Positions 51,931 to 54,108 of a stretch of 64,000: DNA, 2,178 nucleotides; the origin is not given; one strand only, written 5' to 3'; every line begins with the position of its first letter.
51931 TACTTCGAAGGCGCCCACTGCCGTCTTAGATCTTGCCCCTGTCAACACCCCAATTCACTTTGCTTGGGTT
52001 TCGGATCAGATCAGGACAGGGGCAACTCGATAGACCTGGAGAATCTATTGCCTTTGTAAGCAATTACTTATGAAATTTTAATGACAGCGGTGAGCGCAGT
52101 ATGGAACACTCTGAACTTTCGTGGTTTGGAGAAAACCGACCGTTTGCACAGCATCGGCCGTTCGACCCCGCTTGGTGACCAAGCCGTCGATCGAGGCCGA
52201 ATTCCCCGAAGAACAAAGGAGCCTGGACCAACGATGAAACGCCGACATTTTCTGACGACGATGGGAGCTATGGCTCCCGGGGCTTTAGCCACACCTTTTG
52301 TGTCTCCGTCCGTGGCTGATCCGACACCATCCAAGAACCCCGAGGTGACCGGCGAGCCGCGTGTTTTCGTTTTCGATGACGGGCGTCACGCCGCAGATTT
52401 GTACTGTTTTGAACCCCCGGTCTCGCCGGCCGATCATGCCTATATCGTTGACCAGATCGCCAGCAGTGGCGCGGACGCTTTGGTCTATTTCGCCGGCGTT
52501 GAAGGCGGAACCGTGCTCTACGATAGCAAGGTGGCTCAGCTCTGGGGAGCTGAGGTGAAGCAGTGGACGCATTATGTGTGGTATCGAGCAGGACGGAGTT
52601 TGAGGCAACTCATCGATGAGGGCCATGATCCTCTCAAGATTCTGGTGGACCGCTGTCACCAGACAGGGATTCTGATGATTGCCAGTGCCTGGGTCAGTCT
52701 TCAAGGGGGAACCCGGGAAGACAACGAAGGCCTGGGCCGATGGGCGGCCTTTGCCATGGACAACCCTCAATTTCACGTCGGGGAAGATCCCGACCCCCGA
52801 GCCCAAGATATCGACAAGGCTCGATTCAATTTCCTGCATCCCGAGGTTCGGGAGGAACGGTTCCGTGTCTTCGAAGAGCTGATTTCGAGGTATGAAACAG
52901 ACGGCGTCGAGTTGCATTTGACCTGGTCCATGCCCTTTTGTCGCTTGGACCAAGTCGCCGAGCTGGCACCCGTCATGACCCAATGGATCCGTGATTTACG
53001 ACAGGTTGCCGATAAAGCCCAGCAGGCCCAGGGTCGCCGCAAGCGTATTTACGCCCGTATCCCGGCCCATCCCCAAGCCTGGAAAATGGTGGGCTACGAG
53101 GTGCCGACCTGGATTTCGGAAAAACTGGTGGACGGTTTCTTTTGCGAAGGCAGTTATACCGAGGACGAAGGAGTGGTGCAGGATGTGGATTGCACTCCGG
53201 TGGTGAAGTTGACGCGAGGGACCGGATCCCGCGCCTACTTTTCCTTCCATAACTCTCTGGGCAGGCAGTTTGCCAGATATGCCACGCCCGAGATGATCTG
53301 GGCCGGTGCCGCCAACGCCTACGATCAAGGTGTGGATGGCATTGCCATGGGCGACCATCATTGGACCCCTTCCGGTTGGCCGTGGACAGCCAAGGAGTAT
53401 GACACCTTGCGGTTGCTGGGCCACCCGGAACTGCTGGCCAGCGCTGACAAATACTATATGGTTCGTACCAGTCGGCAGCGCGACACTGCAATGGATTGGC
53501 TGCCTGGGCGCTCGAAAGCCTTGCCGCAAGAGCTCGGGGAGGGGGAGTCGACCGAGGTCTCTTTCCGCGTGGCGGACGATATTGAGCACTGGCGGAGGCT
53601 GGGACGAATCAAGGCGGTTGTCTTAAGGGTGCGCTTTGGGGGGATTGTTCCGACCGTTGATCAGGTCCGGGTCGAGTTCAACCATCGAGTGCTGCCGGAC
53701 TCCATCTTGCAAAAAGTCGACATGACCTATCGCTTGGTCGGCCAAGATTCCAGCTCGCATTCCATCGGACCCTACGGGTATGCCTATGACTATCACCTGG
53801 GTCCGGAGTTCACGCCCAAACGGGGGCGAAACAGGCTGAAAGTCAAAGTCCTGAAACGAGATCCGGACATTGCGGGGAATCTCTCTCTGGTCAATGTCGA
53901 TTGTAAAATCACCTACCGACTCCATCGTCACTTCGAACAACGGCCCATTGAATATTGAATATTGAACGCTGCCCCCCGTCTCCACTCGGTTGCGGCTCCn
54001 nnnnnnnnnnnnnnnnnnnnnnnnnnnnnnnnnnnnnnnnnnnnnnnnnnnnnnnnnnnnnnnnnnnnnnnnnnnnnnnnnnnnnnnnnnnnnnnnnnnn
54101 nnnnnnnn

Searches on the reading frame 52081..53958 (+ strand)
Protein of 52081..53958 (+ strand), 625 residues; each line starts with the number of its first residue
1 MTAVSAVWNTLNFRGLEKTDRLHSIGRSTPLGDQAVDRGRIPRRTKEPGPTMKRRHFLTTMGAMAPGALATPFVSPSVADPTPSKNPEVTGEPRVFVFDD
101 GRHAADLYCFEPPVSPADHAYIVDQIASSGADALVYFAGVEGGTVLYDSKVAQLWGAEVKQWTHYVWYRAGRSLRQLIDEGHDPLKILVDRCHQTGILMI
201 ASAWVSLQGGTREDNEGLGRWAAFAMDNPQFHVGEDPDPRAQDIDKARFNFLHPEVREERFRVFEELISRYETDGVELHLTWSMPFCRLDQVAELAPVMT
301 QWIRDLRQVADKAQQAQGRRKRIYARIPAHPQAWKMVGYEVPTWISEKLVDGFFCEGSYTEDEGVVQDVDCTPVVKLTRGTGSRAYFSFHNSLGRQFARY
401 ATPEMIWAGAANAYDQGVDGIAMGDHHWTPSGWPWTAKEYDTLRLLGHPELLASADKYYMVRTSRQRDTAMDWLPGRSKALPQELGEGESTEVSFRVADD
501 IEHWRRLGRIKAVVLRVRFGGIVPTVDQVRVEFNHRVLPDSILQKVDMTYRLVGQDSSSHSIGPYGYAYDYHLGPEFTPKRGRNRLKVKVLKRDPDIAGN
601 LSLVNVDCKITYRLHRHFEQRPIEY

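Call 93: search_protein_families(library=pfam, proteins=[window:52081-53958:+], max_evalue=0.001)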
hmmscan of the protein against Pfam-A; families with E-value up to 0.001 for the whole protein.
window:52081-53958:+ (625 aa): 2 families
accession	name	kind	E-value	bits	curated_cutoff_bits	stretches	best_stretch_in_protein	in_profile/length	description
PF02638.21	GHL10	-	9.9e-06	25.3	27.9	1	141-278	42-160/311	Glycosyl hydrolase-like 10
PF14871.12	GHL6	-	0.00012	22.7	35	0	119-276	2-128/132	Hypothetical glycosyl hydrolase 6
